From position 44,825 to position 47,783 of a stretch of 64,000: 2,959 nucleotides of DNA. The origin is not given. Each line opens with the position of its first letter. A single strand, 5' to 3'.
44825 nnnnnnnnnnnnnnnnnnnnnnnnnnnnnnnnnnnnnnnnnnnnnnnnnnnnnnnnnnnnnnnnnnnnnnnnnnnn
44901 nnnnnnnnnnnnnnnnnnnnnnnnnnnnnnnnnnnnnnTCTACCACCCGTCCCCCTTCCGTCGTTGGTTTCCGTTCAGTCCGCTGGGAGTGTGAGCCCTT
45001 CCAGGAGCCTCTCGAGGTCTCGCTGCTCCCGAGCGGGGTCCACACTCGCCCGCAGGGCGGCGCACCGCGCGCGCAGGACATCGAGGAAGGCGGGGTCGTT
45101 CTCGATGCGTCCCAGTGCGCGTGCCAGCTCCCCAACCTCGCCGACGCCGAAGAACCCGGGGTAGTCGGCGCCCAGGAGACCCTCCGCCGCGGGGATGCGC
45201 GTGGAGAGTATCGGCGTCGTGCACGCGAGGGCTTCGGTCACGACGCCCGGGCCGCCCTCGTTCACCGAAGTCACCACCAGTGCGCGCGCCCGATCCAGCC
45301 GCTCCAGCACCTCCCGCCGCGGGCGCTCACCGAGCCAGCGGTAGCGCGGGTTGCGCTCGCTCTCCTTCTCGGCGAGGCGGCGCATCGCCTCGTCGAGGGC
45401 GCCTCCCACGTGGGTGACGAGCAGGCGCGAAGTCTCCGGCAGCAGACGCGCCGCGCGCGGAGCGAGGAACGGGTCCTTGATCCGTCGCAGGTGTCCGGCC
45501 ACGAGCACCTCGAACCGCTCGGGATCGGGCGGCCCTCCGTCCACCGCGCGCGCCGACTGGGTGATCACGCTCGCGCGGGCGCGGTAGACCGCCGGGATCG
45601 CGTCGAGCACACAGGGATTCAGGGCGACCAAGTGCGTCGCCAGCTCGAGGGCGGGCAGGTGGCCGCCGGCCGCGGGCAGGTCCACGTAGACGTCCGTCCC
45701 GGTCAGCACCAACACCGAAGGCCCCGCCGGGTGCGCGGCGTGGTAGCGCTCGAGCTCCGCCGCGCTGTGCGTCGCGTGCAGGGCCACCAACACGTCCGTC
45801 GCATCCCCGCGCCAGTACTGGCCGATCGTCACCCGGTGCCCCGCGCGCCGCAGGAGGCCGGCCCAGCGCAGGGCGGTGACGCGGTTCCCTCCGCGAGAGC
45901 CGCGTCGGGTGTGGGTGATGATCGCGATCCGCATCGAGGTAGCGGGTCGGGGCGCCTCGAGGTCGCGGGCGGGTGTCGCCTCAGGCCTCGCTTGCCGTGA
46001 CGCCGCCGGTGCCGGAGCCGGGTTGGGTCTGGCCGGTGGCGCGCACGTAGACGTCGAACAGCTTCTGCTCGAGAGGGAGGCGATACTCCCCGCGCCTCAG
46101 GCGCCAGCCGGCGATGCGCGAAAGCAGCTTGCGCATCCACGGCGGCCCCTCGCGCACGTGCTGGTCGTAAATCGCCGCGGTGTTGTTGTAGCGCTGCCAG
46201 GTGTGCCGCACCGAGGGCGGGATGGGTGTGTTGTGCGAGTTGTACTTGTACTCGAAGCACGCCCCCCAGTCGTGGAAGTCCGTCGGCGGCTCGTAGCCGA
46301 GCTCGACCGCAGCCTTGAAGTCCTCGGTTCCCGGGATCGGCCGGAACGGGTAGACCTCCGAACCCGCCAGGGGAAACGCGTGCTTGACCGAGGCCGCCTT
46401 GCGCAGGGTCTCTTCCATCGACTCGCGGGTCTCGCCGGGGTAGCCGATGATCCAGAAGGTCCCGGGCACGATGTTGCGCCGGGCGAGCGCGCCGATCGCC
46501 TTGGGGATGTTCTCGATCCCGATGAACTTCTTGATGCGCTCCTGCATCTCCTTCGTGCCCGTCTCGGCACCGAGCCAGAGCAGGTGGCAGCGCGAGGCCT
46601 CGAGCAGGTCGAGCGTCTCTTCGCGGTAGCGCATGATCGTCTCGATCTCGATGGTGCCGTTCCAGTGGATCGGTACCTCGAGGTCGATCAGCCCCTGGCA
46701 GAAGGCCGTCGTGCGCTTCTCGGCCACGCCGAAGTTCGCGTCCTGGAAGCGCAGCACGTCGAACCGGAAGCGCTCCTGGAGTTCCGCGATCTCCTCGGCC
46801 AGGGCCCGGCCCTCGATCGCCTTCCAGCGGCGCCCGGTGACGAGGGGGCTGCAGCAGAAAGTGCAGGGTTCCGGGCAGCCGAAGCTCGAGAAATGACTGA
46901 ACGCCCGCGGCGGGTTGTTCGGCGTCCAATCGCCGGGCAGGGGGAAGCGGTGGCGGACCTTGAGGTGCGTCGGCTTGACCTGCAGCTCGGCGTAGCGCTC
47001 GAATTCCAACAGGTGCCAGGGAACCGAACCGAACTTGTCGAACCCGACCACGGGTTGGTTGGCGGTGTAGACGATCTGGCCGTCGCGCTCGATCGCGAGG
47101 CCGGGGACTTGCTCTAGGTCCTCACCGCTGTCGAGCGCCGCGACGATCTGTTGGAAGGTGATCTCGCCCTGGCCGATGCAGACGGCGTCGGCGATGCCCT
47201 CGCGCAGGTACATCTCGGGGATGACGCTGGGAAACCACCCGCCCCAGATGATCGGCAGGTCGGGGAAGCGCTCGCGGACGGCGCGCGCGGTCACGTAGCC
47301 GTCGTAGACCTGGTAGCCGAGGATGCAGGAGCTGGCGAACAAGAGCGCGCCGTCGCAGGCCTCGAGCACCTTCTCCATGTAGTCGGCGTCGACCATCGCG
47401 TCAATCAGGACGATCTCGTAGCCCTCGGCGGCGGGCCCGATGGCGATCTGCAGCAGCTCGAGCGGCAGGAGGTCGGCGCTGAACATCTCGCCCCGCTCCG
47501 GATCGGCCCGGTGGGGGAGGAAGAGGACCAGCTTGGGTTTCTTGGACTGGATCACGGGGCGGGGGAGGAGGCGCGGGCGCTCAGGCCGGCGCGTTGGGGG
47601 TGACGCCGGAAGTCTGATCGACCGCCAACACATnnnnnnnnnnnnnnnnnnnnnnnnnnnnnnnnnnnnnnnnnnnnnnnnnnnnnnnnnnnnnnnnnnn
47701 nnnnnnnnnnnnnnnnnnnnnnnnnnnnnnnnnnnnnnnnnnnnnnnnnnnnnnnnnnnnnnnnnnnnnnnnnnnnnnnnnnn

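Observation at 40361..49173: Seven-gene operon: twin B12-radical SAM enzymes, GT-B glycosyltransferase, Thr-type AP-superfamily enzyme, GATase, Rrf2 regulator, anchored unknown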

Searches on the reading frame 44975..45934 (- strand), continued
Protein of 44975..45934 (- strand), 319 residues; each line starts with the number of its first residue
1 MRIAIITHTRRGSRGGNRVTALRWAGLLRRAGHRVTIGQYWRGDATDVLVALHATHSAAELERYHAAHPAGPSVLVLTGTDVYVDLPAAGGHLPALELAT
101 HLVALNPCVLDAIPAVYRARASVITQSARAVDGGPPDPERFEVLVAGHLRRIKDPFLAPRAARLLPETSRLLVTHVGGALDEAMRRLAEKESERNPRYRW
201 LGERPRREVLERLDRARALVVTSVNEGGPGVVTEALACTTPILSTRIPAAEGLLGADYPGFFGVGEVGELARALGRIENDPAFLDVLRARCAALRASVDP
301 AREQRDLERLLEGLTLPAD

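Call 66: find_related_loci(query=A6, collection=metagenome_contigs, flank=8000)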
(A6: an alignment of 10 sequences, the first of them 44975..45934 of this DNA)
Query A6 (319 aa) in metagenome_contigs; peptide patterns used: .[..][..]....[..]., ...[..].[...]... (x = any residue, [..] = any of these).
600 stretches matched a pattern (row limit reached: there are more); 525 encode a relative of the query (tblastn E <= 1e-3); the best 80 are kept; 80 distinct loci.
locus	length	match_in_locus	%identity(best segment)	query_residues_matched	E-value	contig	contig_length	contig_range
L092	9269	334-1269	55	1-312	7e-93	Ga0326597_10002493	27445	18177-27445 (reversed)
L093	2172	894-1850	47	1-318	5e-85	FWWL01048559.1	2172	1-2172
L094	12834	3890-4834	47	1-314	6e-79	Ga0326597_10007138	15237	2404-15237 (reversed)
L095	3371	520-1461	49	3-314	2e-79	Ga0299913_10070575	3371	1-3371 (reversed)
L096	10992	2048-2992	47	1-314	9e-77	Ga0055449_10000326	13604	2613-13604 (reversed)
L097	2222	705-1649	46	1-314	5e-79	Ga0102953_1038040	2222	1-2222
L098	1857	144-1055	49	1-303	2e-79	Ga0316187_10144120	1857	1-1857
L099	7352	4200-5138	47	1-312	6e-76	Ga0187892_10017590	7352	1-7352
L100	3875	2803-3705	50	1-300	7e-74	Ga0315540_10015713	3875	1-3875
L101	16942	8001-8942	46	1-312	2e-72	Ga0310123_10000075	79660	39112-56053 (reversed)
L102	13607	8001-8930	50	1-313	1e-72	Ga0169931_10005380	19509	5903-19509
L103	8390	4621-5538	43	15-319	7e-72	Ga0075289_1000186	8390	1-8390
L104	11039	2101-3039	39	3-311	8e-72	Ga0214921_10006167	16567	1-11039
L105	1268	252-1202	44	1-317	6e-76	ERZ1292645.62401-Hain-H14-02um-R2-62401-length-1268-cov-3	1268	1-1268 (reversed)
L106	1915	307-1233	48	1-317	4e-73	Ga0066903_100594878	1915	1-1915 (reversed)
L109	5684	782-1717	39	3-314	8e-70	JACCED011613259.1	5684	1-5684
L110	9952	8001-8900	47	1-300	1e-69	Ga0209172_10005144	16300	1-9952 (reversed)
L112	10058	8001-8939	45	1-311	6e-69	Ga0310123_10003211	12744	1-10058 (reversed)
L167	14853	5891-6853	41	1-311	3e-63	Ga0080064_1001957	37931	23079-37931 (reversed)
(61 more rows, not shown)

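Call 72: search_protein_families(library=pfam, proteins=[L099:3149-4126:+, L110:6780-7976:+, L110:6660-8618:-, L109:1762-2703:-, L167:6179-6883:-, L112:6049-7575:-, L101:9703-12705:-, L101:7206-7616:-], max_evalue=0.001)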
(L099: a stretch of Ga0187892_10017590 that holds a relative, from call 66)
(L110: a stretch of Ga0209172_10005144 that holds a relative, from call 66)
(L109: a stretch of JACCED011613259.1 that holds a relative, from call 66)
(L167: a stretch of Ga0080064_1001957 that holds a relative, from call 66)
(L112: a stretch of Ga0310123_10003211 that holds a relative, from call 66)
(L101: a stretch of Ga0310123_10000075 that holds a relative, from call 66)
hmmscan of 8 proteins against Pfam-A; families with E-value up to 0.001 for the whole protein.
L099:3149-4126:+ (325 aa): 2 families
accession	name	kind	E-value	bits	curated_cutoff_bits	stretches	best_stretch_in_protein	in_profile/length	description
PF00586.29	AIRS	-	2.2e-24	86.5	24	1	27-134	2-112/112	AIR synthase related protein, N-terminal domain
PF02769.27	AIRS_C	-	4e-20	73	23.1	1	146-322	1-153/156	AIR synthase related protein, C-terminal domain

L110:6780-7976:+ (398 aa): 0 families

L110:6660-8618:- (652 aa): 2 families
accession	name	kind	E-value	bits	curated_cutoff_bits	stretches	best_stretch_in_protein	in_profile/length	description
PF03781.23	FGE-sulfatase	-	1.2e-55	189.4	23.3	1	397-649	8-253/255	Sulfatase-modifying factor enzyme 1-like domain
PF12867.12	DinB_2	-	6.1e-12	46.5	24.8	1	235-362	2-126/128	DinB superfamily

L109:1762-2703:- (313 aa): 1 family
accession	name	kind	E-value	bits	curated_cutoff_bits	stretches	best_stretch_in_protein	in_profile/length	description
PF10017.15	Methyltransf_33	-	1.6e-94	316.8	23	1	9-310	2-302/304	Histidine-specific methyltransferase, SAM-dependent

L167:6179-6883:- (234 aa): 0 families

L112:6049-7575:- (508 aa): 3 families
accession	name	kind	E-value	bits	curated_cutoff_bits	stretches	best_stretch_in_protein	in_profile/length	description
PF00106.31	adh_short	-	5.1e-61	206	26.6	1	256-444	1-188/195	short chain dehydrogenase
PF13561.12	adh_short_C2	-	3.2e-59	200.8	27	1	262-506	1-235/236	Enoyl-(Acyl carrier protein) reductase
PF08659.16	KR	-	2.6e-14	54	22.6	1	259-408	4-152/180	KR domain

L101:9703-12705:- (1000 aa): 3 families
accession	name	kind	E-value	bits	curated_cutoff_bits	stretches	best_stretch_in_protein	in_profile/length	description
PF07995.17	GSDH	-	2.8e-35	122.6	25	1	74-391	1-308/332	Glucose / Sorbosone dehydrogenase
PF00034.26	Cytochrom_C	-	2.4e-09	38.8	21.3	1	860-912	3-52/90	Cytochrome c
PF13442.11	Cytochrome_CBB3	-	5.2e-07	30.3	27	0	857-909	2-44/68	Cytochrome C oxidase, cbb3-type, subunit III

L101:7206-7616:- (136 aa): 0 families

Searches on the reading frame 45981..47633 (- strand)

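Call 3: search_protein_families(library=pfam, proteins=[window:45981-47633:-], max_evalue=0.01)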
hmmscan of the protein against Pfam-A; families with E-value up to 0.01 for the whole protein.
window:45981-47633:- (550 aa): 2 families
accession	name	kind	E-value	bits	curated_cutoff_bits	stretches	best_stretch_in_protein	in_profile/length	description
PF02310.24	B12-binding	-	3.7e-11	43.3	32.1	1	54-163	11-120/121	B12 binding domain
PF04055.27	Radical_SAM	-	5.7e-11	43.3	29.5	1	250-412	4-165/166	Radical SAM superfamily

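Call 4: search_protein_families(library=ncbifam, proteins=[window:45981-47633:-], max_evalue=0.01)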
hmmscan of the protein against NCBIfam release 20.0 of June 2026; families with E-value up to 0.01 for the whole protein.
window:45981-47633:- (550 aa): 21 families
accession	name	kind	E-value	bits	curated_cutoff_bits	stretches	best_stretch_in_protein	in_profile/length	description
TIGR02026.1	BchE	equivalog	7.2e-31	107.6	481.35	2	250-414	200-363/497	magnesium-protoporphyrin IX monomethyl ester anaerobic oxidative cyclase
TIGR03471.1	HpnJ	equivalog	5.2e-25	88.2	577.6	1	76-447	49-392/472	hopanoid biosynthesis associated radical SAM protein HpnJ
TIGR04479.1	bcpD_PhpK_rSAM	subfamily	1.1e-23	83.5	600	1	242-410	239-403/504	PhpK family radical SAM P-methyltransferase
NF038361.1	rSAM_Sden_1168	equivalog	2.3e-23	82.6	575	1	103-446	148-477/560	Sden_1168 family B12-binding radical SAM P-methyltransferase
TIGR04072.2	rSAM_ladder_B12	equivalog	4.9e-22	78.2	360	2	252-420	188-353/443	lipid biosynthesis B12-binding/radical SAM protein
TIGR04014.1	B12_SAM_MJ_0865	equivalog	3.2e-18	65.7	360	2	252-444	168-360/434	methyl-coenzyme M reductase glutamine C-methyltransferase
NF050148.1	rSAM_ApyD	equivalog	4.2e-18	65.1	750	1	252-440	207-391/645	RiPP biosynthesis radical SAM protein ApyD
TIGR04385.1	B12_rSAM_cofa1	equivalog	7.6e-18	64.9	450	1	252-410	203-358/438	B12 lower ligand biosynthesis radical SAM protein BzaD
TIGR04013.1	B12_SAM_MJ_1487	hypoth_equivalog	6.1e-17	61.5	251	2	127-204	72-144/382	TIGR04013 family B12-binding domain/radical SAM domain-containing protein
NF033070.1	rSAM_AprD4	equivalog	2.1e-15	56.6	500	1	248-446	200-394/456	AprD4 family radical SAM diol-dehydratase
TIGR04367.1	HpnR_B12_rSAM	equivalog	8.7e-13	47.6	650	2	55-180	20-147/490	hopanoid C-3 methylase HpnR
NF033712.0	B12_rSAM_KedN5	subfamily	2.2e-06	26.2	700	1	252-317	203-266/624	KedN5 family methylcobalamin-dependent radical SAM C-methyltransferase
TIGR04428.1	B12_rSAM_trp_MT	equivalog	4.8e-06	25.2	500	1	124-417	94-399/558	tryptophan 2-C-methyltransferase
TIGR03975.1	rSAM_ocin_1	subfamily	1.1e-05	24.1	281.85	1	116-299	148-319/606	RiPP maturation radical SAM C-methyltransferase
TIGR04295.1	B12_rSAM_oligo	hypoth_equivalog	1.3e-05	24.1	400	1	132-370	108-315/422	TIGR04295 family B12-binding domain-containing radical SAM protein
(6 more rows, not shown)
